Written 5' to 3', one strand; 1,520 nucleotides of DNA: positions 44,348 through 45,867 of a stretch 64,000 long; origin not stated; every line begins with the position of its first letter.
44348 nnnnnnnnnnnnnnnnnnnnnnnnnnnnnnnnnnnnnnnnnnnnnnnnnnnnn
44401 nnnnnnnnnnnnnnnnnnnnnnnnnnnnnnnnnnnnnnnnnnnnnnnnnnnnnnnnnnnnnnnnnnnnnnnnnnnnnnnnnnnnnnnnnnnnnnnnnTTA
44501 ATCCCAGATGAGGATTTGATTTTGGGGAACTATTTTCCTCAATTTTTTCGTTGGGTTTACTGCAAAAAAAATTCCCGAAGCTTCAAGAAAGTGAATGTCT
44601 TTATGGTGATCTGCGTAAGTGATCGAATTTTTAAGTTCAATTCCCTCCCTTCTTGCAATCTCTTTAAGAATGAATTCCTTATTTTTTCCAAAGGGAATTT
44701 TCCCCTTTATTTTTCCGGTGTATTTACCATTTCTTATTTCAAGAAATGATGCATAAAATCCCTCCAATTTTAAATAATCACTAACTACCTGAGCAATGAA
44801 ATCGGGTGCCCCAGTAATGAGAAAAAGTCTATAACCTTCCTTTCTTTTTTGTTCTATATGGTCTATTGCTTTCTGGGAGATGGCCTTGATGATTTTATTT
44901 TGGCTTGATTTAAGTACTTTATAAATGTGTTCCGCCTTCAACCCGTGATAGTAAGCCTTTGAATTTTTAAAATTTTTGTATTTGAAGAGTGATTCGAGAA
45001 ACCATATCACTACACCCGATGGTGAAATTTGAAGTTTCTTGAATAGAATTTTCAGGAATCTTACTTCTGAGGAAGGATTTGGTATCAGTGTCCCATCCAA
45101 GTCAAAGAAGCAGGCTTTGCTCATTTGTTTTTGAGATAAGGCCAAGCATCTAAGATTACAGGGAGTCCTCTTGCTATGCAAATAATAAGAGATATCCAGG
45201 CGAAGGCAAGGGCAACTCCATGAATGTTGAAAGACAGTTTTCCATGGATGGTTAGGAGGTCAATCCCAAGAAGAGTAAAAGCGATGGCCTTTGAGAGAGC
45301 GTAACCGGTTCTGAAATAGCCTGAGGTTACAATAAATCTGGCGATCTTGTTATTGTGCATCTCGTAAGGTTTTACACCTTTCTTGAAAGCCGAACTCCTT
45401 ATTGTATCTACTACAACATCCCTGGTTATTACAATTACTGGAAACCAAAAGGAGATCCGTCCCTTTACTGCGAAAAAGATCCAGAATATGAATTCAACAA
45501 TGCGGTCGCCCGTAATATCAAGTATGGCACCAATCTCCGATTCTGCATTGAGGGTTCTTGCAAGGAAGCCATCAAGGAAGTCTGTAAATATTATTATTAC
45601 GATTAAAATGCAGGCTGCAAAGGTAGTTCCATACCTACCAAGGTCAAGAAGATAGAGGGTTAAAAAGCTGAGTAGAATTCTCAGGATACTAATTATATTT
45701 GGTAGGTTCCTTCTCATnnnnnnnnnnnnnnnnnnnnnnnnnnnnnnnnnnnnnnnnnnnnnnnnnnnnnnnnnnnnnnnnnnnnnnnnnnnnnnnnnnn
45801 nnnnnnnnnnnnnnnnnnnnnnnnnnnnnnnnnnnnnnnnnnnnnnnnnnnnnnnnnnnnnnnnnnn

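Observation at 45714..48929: Candidate secreted GH57-family glycoside hydrolase exported via a T9SS C-terminal domain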

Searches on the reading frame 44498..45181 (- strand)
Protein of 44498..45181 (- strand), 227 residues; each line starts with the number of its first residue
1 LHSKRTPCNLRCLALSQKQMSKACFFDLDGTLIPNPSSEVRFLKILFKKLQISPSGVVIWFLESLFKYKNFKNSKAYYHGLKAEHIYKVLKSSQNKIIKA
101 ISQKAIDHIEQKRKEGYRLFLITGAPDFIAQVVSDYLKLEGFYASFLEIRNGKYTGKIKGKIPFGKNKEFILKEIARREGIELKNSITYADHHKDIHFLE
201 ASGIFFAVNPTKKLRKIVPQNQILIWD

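Call 7: search_protein_families(library=pfam, proteins=[window:44498-45181:-], max_evalue=0.001)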
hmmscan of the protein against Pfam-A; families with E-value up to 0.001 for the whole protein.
window:44498-45181:- (227 aa): 4 families
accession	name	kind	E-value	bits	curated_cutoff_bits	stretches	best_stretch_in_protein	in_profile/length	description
PF12710.13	HAD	-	8.7e-21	75.6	27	1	25-200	2-189/189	haloacid dehalogenase-like hydrolase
PF08282.18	Hydrolase_3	-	2.4e-07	31.2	20.9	0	165-209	185-229/255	haloacid dehalogenase-like hydrolase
PF00702.32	Hydrolase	-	2.5e-07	31.7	26.4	1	22-203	2-191/191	haloacid dehalogenase-like hydrolase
PF24694.1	LNS2_PITM1-3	-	1.3e-06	28.8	27.7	1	99-204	20-115/124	PITM 1-3, LNS2 domain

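Call 85: search_protein_families(library=ncbifam, proteins=[window:44498-45181:-], max_evalue=0.001)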
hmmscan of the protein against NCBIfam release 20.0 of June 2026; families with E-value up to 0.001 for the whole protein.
window:44498-45181:- (227 aa): 13 families
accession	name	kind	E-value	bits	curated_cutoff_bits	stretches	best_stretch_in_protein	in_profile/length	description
TIGR01490.1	HAD-SF-IB-hyp1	subfamily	1.6e-26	93.8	98.3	1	24-214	2-202/202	HAD-IB family hydrolase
TIGR01488.1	HAD-SF-IB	subfamily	2.6e-17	63.3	45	1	24-201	2-176/177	HAD-IB family phosphatase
NF052360.1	HolPasePseu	equivalog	2.9e-17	63.1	280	1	93-219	81-208/218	histidinol-phosphatase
TIGR00338.1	serB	equivalog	1.5e-16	60.6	144.15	1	105-216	90-201/219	phosphoserine phosphatase SerB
NF008350.0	PRK11133.1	equivalog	6.8e-11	41.9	413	1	108-208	189-289/324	phosphoserine phosphatase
TIGR01491.1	HAD-SF-IB-PSPlk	hypoth_equivalog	2.1e-08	34.1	151.9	1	20-216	3-196/201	phosphoserine phosphatase-like hydrolase, archaeal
NF052359.1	HolPaseNeis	equivalog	5.2e-07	29.6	400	1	94-218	82-210/221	histidinol-phosphatase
TIGR00099.1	Cof-subfamily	subfamily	5.9e-07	29.3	137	0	162-209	183-230/256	Cof-type HAD-IIB family hydrolase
TIGR02253.1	CTE7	subfamily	8.6e-05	22.4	169.75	1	20-125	1-119/221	TIGR02253 family HAD-type hydrolase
NF002245.0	PRK01158.1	equivalog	0.00013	21.3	198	0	95-215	89-206/233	phosphoglycolate phosphatase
TIGR02009.1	PGMB-YQAB-SF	subfamily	0.00023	21.4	153.35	1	22-121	2-83/186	beta-phosphoglucomutase family hydrolase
NF045966.1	YcsE_rel_Pase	equivalog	0.00023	20.7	220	0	68-213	94-237/265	YcsE-related riboflavin metabolism phosphatase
TIGR01487.1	Pglycolate_arch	equivalog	0.0005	20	122.75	0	99-142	17-60/215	phosphoglycolate phosphatase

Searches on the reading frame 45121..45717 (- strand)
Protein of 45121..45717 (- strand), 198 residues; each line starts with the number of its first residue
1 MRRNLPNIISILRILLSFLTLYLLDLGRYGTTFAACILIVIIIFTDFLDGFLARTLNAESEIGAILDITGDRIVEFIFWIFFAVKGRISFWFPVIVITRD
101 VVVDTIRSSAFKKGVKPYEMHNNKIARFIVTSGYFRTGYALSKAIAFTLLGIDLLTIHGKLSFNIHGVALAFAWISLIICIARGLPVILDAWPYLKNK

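Call 7: search_protein_families(library=pfam, proteins=[window:45121-45717:-], max_evalue=0.001)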
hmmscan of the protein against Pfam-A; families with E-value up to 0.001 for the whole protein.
window:45121-45717:- (198 aa): 1 family
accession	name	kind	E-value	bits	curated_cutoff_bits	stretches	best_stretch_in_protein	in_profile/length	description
PF01066.26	CDP-OH_P_transf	-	1e-22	81.6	22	1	4-135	2-131/152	CDP-alcohol phosphatidyltransferase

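Call 85: search_protein_families(library=ncbifam, proteins=[window:45121-45717:-], max_evalue=0.001)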
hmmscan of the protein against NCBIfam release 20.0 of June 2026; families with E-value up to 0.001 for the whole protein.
window:45121-45717:- (198 aa): 7 families
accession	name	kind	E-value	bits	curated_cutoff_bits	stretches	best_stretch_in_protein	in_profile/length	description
TIGR00560.1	pgsA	equivalog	9.5e-21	75.1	109.1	1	4-114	2-115/183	CDP-diacylglycerol--glycerol-3-phosphate 3-phosphatidyltransferase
NF053678.1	ClpnSynClsA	equivalog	4.7e-16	59.5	240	1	4-129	4-128/180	cardiolipin synthase ClsA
NF040950.1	archin_ph_syn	equivalog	3.9e-12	46.4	180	1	6-116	26-136/191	archaetidylinositol phosphate synthase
NF045883.1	PIPSynth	equivalog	2.9e-09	36.9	170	1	27-98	44-122/197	phosphatidylinositol phosphate synthase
NF008090.0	PRK10832.1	equivalog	6.3e-09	36.2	304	1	1-108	1-110/182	CDP-diacylglycerol--glycerol-3-phosphate 3-phosphatidyltransferase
TIGR00473.1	pssA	equivalog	3.5e-06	27.2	107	1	29-77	20-65/153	CDP-diacylglycerol--serine O-phosphatidyltransferase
NF038087.1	arch_ser_synth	exception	0.00061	19.5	240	0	5-63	6-63/216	archaetidylserine synthase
